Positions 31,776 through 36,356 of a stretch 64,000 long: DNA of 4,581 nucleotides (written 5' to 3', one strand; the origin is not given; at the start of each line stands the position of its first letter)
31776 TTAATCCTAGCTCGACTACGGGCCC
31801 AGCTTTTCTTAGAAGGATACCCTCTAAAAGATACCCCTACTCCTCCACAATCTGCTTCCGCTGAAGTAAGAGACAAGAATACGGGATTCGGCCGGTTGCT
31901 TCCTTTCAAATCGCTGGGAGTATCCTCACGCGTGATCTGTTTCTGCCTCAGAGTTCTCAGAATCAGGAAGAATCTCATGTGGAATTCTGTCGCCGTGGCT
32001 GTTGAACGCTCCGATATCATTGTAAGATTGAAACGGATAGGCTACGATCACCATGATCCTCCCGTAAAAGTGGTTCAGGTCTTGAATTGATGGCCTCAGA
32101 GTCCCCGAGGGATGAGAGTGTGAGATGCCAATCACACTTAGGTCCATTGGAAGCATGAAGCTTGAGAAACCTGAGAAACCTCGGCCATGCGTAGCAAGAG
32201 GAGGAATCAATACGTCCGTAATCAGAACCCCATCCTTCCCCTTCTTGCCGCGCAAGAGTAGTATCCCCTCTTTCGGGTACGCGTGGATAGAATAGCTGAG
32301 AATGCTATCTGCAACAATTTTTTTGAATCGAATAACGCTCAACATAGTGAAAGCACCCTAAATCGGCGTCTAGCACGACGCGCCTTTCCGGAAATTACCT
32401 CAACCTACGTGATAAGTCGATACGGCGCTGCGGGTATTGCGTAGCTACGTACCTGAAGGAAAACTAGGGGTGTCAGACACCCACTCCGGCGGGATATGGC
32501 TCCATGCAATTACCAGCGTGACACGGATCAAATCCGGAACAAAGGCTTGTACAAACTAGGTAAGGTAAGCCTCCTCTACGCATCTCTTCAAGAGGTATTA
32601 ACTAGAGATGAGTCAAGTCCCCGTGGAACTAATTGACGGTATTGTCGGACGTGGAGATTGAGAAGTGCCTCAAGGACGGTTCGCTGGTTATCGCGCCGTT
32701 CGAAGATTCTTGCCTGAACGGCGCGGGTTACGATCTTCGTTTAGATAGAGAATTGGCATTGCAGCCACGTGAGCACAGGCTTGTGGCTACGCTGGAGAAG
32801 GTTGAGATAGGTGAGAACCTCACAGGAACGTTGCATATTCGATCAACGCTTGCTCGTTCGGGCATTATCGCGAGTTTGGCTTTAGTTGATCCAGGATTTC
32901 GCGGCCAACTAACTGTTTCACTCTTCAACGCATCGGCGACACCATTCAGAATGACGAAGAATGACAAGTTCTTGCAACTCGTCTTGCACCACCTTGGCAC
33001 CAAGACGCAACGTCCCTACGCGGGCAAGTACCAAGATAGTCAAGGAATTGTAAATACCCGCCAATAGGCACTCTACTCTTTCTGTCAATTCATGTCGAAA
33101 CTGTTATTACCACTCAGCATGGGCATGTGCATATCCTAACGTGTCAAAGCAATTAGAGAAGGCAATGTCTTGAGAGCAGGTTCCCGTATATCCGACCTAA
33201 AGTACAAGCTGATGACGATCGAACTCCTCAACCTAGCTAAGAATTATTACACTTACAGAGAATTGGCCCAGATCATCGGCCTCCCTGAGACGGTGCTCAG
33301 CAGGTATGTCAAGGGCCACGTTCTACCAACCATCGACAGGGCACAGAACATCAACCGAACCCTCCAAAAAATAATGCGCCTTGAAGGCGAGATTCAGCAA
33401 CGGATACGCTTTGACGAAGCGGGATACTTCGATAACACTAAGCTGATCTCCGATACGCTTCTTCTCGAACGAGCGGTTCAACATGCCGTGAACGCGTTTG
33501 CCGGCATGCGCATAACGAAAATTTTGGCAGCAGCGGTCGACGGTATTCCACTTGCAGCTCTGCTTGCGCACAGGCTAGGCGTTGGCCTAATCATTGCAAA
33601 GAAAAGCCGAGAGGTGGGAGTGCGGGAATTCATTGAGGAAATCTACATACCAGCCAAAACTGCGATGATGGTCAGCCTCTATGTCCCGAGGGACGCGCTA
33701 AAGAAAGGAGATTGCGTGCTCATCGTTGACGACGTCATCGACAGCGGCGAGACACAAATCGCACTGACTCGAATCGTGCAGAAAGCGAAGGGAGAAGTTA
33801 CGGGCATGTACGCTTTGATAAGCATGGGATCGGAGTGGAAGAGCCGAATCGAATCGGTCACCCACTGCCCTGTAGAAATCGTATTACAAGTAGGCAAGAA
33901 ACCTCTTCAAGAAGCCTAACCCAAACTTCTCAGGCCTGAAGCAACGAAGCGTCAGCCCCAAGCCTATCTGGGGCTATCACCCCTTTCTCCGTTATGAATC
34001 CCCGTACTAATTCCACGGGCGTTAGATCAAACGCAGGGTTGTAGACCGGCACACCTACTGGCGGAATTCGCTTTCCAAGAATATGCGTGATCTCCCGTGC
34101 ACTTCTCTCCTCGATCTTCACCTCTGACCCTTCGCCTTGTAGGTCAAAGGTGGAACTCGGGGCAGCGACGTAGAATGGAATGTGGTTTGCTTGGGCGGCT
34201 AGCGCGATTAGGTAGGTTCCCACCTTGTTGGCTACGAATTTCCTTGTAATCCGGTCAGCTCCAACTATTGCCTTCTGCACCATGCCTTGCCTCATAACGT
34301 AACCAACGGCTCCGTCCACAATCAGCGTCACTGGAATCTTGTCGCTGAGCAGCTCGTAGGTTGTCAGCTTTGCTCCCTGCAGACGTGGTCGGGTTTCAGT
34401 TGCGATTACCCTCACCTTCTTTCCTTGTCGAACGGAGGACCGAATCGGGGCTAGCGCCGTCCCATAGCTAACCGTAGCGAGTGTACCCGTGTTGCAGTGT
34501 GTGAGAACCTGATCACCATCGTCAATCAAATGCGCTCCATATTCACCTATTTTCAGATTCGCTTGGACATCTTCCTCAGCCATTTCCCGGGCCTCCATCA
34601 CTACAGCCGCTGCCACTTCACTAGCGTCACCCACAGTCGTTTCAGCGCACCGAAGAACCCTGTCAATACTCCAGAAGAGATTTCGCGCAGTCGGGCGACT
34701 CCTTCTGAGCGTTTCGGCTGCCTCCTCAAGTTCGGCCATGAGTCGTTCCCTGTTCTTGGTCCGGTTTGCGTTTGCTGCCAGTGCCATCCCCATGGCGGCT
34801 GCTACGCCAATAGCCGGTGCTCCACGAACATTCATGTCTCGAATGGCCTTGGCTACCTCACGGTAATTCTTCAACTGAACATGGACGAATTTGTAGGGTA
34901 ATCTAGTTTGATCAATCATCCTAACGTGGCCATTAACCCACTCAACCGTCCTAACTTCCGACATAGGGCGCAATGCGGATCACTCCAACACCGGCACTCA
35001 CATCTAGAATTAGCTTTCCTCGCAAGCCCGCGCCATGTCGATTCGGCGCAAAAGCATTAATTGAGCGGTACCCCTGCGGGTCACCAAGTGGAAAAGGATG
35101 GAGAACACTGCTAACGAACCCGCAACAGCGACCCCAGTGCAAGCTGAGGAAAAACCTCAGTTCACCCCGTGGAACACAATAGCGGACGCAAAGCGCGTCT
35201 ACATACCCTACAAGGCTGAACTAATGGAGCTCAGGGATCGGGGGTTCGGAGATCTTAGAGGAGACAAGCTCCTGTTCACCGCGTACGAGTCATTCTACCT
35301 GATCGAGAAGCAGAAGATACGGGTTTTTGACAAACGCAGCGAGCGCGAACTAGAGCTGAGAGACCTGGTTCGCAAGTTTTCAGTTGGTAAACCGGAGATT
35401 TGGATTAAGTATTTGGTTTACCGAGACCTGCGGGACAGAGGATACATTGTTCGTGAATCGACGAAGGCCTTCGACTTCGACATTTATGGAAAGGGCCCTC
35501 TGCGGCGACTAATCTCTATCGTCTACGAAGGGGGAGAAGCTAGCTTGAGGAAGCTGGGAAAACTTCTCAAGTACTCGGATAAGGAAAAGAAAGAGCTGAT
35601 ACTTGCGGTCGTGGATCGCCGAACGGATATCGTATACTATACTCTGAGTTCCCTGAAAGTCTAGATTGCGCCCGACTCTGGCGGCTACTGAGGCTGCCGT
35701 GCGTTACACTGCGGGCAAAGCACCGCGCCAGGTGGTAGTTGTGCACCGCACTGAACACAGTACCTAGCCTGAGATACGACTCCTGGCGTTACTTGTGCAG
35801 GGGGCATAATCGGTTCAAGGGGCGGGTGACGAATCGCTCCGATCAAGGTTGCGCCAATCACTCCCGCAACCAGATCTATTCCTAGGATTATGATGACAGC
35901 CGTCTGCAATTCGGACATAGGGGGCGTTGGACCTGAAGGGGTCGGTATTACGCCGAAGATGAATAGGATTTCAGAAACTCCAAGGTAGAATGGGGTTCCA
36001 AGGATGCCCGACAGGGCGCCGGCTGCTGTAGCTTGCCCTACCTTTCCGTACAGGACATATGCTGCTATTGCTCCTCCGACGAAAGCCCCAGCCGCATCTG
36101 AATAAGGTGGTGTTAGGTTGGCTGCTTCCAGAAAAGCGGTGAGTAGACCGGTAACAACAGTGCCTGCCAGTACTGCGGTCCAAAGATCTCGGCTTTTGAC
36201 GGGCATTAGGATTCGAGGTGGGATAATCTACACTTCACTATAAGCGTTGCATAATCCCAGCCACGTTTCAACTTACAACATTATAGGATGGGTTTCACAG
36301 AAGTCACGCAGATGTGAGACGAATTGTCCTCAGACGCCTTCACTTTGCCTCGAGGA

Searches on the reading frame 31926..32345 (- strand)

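Call 72: search_protein_families(library=pfam, max_evalue=0.0001, proteins=[window:31926-32345:-])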
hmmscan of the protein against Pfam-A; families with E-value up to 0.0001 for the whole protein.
window:31926-32345:- (139 aa): 1 family
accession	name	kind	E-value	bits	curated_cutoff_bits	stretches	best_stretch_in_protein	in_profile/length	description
PF14464.11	Prok-JAB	-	3.9e-07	30.4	25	1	11-102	4-102/114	Prokaryotic homologs of the JAB domain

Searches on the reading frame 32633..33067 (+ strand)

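Call 72: search_protein_families(library=pfam, max_evalue=0.0001, proteins=[window:32633-33067:+])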
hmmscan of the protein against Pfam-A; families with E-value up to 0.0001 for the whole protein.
window:32633-33067:+ (144 aa): 2 families
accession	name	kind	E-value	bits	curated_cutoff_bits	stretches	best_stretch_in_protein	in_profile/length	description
PF22769.1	DCD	-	1.5e-24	87.3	27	2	39-119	69-151/153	dCTP deaminase-like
PF00692.24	dUTPase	-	1.2e-15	57.9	22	1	30-123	13-106/129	dUTPase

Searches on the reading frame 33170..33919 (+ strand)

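Call 24: search_protein_families(library=pfam, max_evalue=0.00001, proteins=[window:33170-33919:+])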
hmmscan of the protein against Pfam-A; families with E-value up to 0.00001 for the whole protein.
window:33170-33919:+ (249 aa): 2 families
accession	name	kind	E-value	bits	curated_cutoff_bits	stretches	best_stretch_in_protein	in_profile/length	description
PF00156.33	Pribosyltran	-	3.5e-10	39.9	26.3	1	111-234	26-141/158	Phosphoribosyl transferase domain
PF01381.28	HTH_3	-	9.9e-06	25.9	23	0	24-66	7-49/55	Helix-turn-helix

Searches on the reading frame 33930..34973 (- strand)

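Call 24: search_protein_families(library=pfam, max_evalue=0.00001, proteins=[window:33930-34973:-])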
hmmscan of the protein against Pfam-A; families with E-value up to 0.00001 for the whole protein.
window:33930-34973:- (347 aa): 1 family
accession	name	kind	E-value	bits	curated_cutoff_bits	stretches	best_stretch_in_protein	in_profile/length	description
PF01008.23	IF-2B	-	2e-85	286.8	22.4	1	49-335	2-280/280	Initiation factor 2 subunit family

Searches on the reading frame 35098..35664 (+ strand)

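Call 72: search_protein_families(library=pfam, max_evalue=0.0001, proteins=[window:35098-35664:+])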
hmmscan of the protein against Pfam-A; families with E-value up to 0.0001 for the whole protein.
window:35098-35664:+ (188 aa): 2 families
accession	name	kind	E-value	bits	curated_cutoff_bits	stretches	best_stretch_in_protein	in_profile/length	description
PF01974.23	tRNA_int_endo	-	4.3e-14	52.8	27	1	101-180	1-85/85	tRNA intron endonuclease, catalytic C-terminal domain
PF02778.19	tRNA_int_endo_N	-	5.4e-06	26.3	21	1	32-90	8-66/67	tRNA intron endonuclease, N-terminal domain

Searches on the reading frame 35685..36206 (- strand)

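Call 72: search_protein_families(library=pfam, max_evalue=0.0001, proteins=[window:35685-36206:-])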
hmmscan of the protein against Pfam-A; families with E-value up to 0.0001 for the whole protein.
window:35685-36206:- (173 aa): 2 families
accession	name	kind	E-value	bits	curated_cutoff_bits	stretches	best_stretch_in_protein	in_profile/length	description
PF17647.6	DUF5518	-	1.6e-07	31.9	27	1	9-120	1-111/116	Family of unknown function (DUF5518)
PF13240.11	Zn_Ribbon_1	-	5.3e-06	26.5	25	1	149-169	1-21/23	zinc-ribbon domain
